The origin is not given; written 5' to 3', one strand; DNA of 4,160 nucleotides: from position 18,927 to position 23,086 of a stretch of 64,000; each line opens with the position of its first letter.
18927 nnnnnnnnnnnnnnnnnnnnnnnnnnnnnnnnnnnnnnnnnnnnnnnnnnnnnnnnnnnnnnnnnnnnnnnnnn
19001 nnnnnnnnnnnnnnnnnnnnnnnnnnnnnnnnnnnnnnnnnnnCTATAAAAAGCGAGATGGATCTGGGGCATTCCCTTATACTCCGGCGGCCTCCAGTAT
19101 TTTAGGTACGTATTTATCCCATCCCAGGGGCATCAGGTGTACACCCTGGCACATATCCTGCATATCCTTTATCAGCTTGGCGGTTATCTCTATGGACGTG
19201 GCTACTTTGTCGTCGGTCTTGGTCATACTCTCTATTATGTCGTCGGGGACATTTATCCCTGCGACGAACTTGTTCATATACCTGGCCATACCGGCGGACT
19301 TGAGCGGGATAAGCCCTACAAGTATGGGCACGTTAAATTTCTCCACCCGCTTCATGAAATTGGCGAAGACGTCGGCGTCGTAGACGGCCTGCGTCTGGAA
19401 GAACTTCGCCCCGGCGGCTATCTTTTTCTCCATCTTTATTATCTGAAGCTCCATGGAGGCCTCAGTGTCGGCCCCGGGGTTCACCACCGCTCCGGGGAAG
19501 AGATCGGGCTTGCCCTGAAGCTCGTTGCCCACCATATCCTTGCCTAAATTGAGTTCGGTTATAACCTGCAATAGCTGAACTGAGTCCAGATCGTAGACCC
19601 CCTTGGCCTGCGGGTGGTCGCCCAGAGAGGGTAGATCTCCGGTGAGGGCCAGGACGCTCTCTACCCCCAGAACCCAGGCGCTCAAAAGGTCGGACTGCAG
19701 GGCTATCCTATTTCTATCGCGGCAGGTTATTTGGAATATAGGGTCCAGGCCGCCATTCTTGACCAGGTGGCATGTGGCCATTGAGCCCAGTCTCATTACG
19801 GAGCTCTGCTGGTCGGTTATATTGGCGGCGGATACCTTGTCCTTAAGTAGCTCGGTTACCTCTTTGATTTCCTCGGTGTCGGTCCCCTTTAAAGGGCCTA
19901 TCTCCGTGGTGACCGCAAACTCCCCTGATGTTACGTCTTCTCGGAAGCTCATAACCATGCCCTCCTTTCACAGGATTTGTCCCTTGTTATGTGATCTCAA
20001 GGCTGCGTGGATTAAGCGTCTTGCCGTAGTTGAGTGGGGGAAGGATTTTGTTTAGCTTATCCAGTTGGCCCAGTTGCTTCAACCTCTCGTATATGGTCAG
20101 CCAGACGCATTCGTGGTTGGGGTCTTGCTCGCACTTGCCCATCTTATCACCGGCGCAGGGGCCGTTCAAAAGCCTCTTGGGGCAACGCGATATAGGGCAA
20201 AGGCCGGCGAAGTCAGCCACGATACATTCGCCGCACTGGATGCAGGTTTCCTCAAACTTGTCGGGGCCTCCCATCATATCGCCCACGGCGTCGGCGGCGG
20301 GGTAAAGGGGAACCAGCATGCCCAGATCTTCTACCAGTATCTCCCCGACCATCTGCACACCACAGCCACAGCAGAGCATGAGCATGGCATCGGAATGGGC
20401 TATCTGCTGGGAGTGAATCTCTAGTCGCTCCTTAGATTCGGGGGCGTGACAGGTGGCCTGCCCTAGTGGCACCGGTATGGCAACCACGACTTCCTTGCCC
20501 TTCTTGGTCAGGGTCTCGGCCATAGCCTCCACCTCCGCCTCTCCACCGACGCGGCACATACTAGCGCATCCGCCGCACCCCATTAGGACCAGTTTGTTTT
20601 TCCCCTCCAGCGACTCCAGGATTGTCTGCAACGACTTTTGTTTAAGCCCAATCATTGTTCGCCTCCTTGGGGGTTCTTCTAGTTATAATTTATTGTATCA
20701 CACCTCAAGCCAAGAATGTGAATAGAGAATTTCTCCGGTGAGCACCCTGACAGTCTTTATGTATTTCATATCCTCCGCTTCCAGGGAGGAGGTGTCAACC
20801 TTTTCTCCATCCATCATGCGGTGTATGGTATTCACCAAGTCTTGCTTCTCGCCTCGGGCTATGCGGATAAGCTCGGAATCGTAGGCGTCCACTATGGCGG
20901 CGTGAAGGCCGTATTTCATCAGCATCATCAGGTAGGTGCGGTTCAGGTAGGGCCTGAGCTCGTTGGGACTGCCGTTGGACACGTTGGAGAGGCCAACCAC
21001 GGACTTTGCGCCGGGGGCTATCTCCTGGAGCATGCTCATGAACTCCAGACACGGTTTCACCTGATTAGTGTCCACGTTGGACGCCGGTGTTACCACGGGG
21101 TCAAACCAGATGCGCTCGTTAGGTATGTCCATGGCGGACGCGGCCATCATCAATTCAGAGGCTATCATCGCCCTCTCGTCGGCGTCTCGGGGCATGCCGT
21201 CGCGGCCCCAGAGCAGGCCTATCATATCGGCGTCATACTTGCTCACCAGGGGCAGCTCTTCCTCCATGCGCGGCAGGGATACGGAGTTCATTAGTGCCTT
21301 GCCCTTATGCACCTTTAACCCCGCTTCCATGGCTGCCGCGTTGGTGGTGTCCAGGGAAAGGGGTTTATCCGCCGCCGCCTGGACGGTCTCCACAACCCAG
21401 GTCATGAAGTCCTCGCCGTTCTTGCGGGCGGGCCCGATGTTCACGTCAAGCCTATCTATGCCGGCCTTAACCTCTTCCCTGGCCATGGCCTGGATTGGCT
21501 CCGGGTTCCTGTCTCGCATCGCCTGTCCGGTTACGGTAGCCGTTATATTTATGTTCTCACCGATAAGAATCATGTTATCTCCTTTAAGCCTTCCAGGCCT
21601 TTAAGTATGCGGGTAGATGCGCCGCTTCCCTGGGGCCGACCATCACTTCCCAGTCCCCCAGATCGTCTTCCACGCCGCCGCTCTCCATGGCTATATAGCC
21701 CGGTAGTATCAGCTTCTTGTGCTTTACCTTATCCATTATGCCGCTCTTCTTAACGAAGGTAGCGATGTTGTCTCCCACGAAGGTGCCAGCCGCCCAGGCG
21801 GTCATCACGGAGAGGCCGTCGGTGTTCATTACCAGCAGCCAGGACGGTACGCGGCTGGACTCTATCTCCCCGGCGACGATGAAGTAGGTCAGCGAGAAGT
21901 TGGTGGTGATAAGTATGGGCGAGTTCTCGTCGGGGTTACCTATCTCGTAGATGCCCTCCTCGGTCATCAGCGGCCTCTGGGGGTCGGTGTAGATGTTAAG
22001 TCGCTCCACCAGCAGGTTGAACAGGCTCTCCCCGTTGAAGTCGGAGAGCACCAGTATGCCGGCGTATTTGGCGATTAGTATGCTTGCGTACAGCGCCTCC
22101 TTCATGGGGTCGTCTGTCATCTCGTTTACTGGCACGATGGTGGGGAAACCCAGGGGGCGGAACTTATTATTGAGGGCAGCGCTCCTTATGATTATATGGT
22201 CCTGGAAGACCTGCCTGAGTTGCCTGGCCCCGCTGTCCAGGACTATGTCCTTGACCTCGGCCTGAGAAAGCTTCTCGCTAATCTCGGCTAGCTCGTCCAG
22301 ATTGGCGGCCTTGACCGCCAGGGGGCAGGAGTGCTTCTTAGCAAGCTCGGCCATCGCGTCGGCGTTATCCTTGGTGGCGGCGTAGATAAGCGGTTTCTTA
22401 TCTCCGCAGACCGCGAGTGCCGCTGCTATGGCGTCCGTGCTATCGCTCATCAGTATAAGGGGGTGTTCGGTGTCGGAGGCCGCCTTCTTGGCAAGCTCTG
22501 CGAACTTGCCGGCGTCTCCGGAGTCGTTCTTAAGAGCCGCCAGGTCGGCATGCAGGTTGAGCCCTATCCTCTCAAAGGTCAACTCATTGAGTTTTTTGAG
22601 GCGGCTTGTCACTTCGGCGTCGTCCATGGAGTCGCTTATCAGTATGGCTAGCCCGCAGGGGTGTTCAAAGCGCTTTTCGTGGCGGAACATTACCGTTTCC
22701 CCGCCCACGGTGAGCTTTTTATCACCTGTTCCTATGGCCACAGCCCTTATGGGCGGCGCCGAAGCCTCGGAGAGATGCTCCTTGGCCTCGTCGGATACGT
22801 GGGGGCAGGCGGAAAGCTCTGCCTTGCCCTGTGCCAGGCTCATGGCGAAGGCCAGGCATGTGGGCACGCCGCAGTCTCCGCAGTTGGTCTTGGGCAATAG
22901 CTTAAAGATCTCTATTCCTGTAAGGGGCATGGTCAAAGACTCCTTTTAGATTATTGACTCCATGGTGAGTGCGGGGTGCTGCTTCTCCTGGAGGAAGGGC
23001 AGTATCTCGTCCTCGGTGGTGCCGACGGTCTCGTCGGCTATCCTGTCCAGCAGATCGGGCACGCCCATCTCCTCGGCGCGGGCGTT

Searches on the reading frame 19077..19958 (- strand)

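Call 21: search_protein_families(library=pfam, proteins=[window:19077-19958:-], max_evalue=0.00001)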
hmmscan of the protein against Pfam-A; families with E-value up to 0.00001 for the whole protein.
window:19077-19958:- (293 aa): 1 family
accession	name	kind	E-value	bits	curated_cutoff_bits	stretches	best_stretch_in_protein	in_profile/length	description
PF02219.23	MTHFR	-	4.1e-40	138.4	24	1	7-292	4-287/287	Methylenetetrahydrofolate reductase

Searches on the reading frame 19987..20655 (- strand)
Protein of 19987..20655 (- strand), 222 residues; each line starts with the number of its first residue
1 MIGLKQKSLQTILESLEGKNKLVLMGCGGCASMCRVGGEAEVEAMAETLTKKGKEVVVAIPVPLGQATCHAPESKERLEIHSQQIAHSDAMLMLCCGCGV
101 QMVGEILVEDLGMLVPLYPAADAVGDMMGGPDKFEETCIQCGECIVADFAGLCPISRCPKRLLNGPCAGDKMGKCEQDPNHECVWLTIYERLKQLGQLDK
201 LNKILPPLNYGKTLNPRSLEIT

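Call 21: search_protein_families(library=pfam, proteins=[window:19987-20655:-], max_evalue=0.00001)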
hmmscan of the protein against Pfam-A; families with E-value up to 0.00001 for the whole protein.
window:19987-20655:- (222 aa): 1 family
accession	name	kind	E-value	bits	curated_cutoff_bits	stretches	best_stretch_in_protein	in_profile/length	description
PF12225.13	DUF5981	-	2.6e-29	101.1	23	1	132-210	16-94/95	Methylene-tetrahydrofolate reductase C terminal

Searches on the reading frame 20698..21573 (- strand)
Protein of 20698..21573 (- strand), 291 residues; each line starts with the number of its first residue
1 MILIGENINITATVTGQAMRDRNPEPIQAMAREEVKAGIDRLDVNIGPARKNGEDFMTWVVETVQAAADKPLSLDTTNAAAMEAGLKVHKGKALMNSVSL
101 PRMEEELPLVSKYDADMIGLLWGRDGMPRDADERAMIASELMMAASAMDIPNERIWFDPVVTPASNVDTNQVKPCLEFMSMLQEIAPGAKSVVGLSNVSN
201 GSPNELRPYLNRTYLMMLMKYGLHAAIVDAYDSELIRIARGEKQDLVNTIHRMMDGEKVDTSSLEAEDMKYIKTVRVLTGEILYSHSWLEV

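Call 21: search_protein_families(library=pfam, proteins=[window:20698-21573:-], max_evalue=0.00001)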
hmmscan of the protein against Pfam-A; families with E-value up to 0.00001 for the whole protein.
window:20698-21573:- (291 aa): 1 family
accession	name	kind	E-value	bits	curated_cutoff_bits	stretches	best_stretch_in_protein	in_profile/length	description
PF00809.28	Pterin_bind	-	1.9e-18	67.5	25.5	1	8-228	4-243/244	Pterin binding enzyme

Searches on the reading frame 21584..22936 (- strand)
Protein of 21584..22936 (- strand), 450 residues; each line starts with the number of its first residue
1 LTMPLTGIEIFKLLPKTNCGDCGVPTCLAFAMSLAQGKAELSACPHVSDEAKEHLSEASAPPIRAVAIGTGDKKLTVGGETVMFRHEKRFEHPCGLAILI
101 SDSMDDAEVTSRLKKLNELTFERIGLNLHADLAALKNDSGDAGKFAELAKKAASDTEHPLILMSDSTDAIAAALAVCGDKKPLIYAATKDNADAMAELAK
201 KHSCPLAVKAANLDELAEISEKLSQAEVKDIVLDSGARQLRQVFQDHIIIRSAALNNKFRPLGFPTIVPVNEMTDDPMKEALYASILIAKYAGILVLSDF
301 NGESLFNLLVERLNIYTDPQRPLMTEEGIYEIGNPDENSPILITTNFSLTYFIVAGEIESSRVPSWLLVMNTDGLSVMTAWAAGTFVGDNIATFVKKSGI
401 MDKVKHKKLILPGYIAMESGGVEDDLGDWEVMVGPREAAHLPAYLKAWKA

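Call 21: search_protein_families(library=pfam, proteins=[window:21584-22936:-], max_evalue=0.00001)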
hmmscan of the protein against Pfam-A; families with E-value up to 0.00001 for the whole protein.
window:21584-22936:- (450 aa): 2 families
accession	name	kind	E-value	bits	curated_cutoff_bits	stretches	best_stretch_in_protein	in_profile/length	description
PF03599.22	CdhD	-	3e-98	329.5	24.8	1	66-444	2-386/387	CO dehydrogenase/acetyl-CoA synthase delta subunit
PF04060.18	FeS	-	2.2e-14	53.3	23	1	14-46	1-33/33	Putative Fe-S cluster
